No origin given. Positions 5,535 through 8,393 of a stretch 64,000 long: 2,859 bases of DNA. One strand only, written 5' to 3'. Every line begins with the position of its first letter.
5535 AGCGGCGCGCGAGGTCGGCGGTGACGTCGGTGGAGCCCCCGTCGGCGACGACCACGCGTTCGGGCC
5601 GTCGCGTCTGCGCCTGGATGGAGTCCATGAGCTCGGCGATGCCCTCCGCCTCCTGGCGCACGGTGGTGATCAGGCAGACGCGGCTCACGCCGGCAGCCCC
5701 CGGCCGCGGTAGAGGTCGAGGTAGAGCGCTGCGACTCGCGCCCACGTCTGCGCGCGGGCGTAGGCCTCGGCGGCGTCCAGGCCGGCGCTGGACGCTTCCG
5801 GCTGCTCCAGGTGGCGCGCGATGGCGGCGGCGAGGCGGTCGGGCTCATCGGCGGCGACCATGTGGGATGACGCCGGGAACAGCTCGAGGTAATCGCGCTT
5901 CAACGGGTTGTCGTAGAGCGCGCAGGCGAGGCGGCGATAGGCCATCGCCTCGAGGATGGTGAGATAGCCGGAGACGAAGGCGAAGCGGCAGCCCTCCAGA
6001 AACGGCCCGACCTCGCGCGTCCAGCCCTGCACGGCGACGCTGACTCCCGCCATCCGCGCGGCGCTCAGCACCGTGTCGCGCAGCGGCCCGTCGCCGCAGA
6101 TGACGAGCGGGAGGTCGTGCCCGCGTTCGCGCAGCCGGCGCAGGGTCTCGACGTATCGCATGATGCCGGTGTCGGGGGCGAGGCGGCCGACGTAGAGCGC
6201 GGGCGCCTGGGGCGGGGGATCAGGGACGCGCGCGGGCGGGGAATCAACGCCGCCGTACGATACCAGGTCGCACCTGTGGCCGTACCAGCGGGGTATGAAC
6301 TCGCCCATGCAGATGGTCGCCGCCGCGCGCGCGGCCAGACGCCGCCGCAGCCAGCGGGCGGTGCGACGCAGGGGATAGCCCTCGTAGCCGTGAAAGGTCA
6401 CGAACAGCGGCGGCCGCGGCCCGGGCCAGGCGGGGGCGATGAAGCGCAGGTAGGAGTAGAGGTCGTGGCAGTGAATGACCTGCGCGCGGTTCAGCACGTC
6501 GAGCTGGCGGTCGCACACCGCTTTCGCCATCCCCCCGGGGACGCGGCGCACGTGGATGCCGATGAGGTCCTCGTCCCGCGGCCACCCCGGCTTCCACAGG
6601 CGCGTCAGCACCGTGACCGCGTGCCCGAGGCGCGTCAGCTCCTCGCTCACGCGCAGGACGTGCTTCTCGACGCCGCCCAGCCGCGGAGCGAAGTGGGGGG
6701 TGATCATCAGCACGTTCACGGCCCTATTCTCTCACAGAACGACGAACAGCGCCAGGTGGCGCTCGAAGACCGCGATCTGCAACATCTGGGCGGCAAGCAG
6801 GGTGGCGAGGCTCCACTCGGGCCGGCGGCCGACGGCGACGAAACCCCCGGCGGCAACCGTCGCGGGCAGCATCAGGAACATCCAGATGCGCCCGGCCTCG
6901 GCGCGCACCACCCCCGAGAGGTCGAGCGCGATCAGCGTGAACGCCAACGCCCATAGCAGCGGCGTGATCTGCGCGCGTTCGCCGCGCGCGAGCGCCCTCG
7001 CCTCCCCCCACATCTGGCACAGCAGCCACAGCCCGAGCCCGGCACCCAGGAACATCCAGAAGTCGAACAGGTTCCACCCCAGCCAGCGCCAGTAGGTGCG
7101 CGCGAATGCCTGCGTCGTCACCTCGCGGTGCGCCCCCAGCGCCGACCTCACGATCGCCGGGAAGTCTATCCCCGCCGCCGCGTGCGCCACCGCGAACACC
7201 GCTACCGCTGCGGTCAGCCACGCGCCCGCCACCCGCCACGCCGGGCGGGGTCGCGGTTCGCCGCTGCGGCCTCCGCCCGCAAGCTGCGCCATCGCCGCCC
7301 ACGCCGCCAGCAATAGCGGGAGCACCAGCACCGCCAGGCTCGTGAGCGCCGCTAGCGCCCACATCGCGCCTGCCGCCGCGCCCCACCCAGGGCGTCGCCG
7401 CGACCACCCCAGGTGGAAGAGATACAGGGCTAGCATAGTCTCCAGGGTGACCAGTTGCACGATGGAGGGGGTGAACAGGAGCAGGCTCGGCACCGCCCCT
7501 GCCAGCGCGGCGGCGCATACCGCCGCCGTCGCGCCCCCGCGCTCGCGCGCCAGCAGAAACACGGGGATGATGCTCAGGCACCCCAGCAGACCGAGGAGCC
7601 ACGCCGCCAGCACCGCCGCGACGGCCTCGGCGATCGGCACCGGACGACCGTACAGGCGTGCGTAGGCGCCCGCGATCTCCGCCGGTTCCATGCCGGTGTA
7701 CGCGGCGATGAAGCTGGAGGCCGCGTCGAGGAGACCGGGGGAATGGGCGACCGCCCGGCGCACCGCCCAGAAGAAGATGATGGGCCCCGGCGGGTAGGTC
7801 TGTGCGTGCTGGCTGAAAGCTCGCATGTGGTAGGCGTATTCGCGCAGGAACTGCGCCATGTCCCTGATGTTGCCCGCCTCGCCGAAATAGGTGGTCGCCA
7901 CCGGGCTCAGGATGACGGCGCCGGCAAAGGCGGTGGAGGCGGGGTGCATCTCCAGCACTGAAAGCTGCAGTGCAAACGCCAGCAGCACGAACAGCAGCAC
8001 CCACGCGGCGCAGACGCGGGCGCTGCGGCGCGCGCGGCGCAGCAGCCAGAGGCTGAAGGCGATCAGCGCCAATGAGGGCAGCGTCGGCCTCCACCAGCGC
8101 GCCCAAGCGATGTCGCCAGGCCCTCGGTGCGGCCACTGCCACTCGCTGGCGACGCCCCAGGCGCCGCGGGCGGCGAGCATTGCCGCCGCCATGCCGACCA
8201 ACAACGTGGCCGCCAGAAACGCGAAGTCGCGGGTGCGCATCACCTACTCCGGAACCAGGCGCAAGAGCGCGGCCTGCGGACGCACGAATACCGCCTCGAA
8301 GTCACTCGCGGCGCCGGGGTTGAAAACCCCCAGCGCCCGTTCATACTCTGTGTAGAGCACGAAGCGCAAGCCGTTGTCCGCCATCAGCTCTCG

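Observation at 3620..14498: Eleven-kb envelope glycosylation island with four consecutive GT-C-like membrane proteins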

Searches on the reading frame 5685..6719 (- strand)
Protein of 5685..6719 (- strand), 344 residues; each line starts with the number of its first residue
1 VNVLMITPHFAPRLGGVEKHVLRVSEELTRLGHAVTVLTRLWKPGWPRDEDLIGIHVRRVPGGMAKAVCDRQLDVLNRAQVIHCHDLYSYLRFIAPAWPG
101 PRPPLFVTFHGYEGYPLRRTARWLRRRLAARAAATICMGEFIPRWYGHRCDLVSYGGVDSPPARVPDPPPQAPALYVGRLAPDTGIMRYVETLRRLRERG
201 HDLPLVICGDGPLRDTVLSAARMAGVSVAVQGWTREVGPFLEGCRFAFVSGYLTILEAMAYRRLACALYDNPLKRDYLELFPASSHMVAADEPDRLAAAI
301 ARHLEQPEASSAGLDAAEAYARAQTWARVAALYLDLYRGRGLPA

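Call 4: search_protein_families(library=pfam, proteins=[window:5685-6719:-], max_evalue=0.01)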
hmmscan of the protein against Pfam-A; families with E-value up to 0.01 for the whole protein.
window:5685-6719:- (344 aa): 5 families
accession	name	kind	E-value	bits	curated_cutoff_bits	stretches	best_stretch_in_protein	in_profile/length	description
PF13439.12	Glyco_transf_4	-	5.9e-17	62.6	28.5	1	15-145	2-147/170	Glycosyltransferase Family 4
PF13579.12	Glyco_trans_4_4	-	1.5e-13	51.8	29.7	1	15-141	1-137/158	Glycosyl transferase 4-like domain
PF13692.12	Glyco_trans_1_4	-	5.8e-09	36.8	27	1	175-305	5-141/142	Glycosyl transferases group 1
PF00534.26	Glycos_transf_1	-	6.5e-08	32.7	26.4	1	174-309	18-161/172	Glycosyl transferases group 1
PF08323.17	Glyco_transf_5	-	0.0066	16.6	22.7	0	2-42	1-43/239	Starch synthase catalytic domain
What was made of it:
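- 5685..6719 (-): GT4b: second cytoplasmic GT4, 340-344 aa, starting at ATG 6707 or GTG 6719. Pfam Glyco_transf_4 62.6 bits and Glyco_trans_4_4 51.8 bits (call 4).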

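Call 5: search_protein_families(library=ncbifam, proteins=[window:5685-6719:-], max_evalue=0.01)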
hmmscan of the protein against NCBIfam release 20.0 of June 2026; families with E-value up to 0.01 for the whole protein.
window:5685-6719:- (344 aa): 8 families
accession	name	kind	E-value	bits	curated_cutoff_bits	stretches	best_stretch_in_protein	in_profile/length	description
NF007640.0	PRK10307.1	subfamily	4.3e-06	25.9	276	0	174-223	232-279/411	WcaI family glycosyltransferase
NF041010.1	glycosy_Agl16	equivalog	8.4e-06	24.9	575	1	1-40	1-40/352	glycosylation protein Agl16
TIGR04047.1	MSMEG_0565_glyc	hypoth_equivalog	2.1e-05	23.8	259.85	1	253-338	291-372/373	MSMEG_0565 family glycosyltransferase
TIGR03088.1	stp2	hypoth_equivalog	8.3e-05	21.8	409.05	1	189-338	216-371/374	TIGR03088 family PEP-CTERM/XrtA system glycosyltransferase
NF050056.1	ProtGlycPglH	equivalog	0.0015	17.7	600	1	174-308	182-321/354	GalNAc-alpha-(1->4)-GalNAc-alpha-(1->3)-diNAcBac-PP-undecaprenol alpha-1,4-N-acetyl-D-galactosaminyltransferase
NF041876.1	EPS_EpsE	equivalog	0.0022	17.3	400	0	171-211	214-254/389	exopolysaccharide biosynthesis GT4 family glycosyltransferase EpsE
TIGR04063.1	stp3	hypoth_equivalog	0.0029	16.5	442.05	0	253-338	309-393/397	TIGR04063 family PEP-CTERM/XrtA system glycosyltransferase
NF012028.0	PRK15484.1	subfamily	0.0047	16.1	618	1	175-210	197-232/380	lipopolysaccharide N-acetylglucosaminyltransferase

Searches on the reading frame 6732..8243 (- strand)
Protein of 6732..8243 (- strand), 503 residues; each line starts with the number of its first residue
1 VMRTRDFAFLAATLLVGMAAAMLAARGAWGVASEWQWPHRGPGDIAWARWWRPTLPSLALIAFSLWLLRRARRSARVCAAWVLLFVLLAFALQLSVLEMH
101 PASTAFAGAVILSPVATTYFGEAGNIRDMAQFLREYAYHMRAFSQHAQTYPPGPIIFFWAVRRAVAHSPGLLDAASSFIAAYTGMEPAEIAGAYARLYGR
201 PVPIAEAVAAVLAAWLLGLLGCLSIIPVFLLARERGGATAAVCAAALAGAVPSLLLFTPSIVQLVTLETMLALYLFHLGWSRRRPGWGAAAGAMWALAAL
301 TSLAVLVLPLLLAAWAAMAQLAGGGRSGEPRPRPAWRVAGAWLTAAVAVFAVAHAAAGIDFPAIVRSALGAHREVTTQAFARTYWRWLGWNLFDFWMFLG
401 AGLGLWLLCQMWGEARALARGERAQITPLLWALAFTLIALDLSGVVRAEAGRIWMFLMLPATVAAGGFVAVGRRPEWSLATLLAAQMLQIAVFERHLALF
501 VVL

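Call 4: search_protein_families(library=pfam, proteins=[window:6732-8243:-], max_evalue=0.01)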
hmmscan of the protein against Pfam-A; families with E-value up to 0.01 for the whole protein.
window:6732-8243:- (503 aa): 1 family
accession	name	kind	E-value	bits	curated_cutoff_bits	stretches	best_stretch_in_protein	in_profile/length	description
PF13231.12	PMT_2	-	5.2e-05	23.9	26.1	1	218-316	29-129/160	Dolichyl-phosphate-mannose-protein mannosyltransferase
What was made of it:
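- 6732..8243 (-): M4: all-helical polytopic protein with a GT-C fold, 502-503 aa, called 'hypothetical' by PGAP. The family is narrow. PMT_2 scores 23.9 bits, below the 26.1 cutoff (call 4).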

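Call 5: search_protein_families(library=ncbifam, proteins=[window:6732-8243:-], max_evalue=0.01)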
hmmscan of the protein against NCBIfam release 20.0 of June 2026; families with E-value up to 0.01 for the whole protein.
window:6732-8243:- (503 aa): 0 families

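Call 12: find_homologous_proteins(query=window:6732-8243:-, max_evalue=0.001)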
Query window:6732-8243:- (503 aa): 19 proteins with E <= 0.001 among 8000 candidates.
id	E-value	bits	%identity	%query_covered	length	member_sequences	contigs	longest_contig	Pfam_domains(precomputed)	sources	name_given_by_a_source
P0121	0.0e+0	1069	100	100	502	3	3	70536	-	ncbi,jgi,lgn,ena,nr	ncbi:MAG TPA: hypothetical protein VM221_13430 [Armatimonadota bacterium]|nr:hypothetical protein [A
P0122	1.1e-204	699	68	100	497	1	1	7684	-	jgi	-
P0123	2.6e-190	652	65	100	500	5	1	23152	-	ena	-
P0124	1.8e-185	636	63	100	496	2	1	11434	PF13231.13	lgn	-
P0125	5.8e-185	634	64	100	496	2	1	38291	-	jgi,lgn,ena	-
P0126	4.6e-177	608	63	100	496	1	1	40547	PF13231.13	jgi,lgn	jgi:hypothetical protein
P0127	3.1e-175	602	59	100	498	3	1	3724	PF13231.13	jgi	jgi:hypothetical protein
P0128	4.7e-175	602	63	100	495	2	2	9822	-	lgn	-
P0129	1.0e-172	594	60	100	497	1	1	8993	-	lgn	-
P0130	6.2e-172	591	61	97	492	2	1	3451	-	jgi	jgi:hypothetical protein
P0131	1.2e-170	587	59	100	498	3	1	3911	-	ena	-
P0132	5.2e-170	585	61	100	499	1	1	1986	-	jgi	-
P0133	4.4e-169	582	61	100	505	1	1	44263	-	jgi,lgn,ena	-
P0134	5.2e-160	552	59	100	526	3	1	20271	PF13231.13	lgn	-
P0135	4.1e-101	358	63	59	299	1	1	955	-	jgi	jgi:hypothetical protein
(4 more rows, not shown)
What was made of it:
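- On PMT_2 / GT39-GT83 (M4): Some orthologues carry a precomputed PF13231 hit (call 12).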

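Call 16: search_solved_structures(query=A2, max_evalue=10)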
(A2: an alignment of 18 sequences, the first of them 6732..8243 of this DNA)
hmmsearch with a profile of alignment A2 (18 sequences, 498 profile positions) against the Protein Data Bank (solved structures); distinct sequences matched with E-value up to 10: 0.

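Call 25: predict_structure(alignment_id=A2)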
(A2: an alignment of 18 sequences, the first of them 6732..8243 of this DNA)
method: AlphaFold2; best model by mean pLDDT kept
length: 503 residues; sequences in the alignment: 18
mean_pLDDT: 86.6   pTM: 0.90
mean pLDDT of the five models: 86.6, 86.3, 86.0, 85.5, 84.8
residues with pLDDT >= 90: 289; 70-90: 154; 50-70: 48; < 50: 12
segments of 3 or more residues with pLDDT < 50: 325-328, 499-503
pLDDT, mean of each block of 10 residues (from residue 1): 78 87 72 65 59 91 97 87 96 83 73 82 91 90 80 94 95 95 90 91 95 94 97 95 97 84 94 96 94 97 92 91 56 78 97 95 91 73 78 87 93 93 90 91 69 83 95 93 93 67 44
secondary structure, 60 per line:
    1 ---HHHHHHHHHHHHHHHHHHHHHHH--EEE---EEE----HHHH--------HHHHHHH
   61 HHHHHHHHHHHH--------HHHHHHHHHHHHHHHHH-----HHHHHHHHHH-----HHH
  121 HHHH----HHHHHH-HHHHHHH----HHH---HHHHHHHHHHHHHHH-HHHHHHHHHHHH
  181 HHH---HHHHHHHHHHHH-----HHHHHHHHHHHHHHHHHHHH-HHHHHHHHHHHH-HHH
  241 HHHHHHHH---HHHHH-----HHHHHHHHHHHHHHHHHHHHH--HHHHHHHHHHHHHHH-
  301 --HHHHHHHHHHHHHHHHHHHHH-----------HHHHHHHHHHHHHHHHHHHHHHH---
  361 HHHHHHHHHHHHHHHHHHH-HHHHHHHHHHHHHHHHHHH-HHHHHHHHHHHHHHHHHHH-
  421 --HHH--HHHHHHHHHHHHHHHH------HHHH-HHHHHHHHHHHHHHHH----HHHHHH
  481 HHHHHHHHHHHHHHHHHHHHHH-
elements in order: H4-26 E29-31 E35-37 H42-45 H54-72 H81-97 H103-112 H118-124 H129-134 H136-142 H153-167 H169-183 H187-198 H204-223 H225-236 H238-248 H252-256 H262-282 H285-299 H303-323 H335-357 H361-379 H381-399 H401-419 H428-443 H450-453 H455-470 H475-502
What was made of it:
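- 6732..8243 (-): AF2 pLDDT 86.6, pTM 0.90 (call 25).
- On GT-C fold glycosyltransferase superfamily (M4, 6732-8243): AF2 pLDDT 86.6 (call 25).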
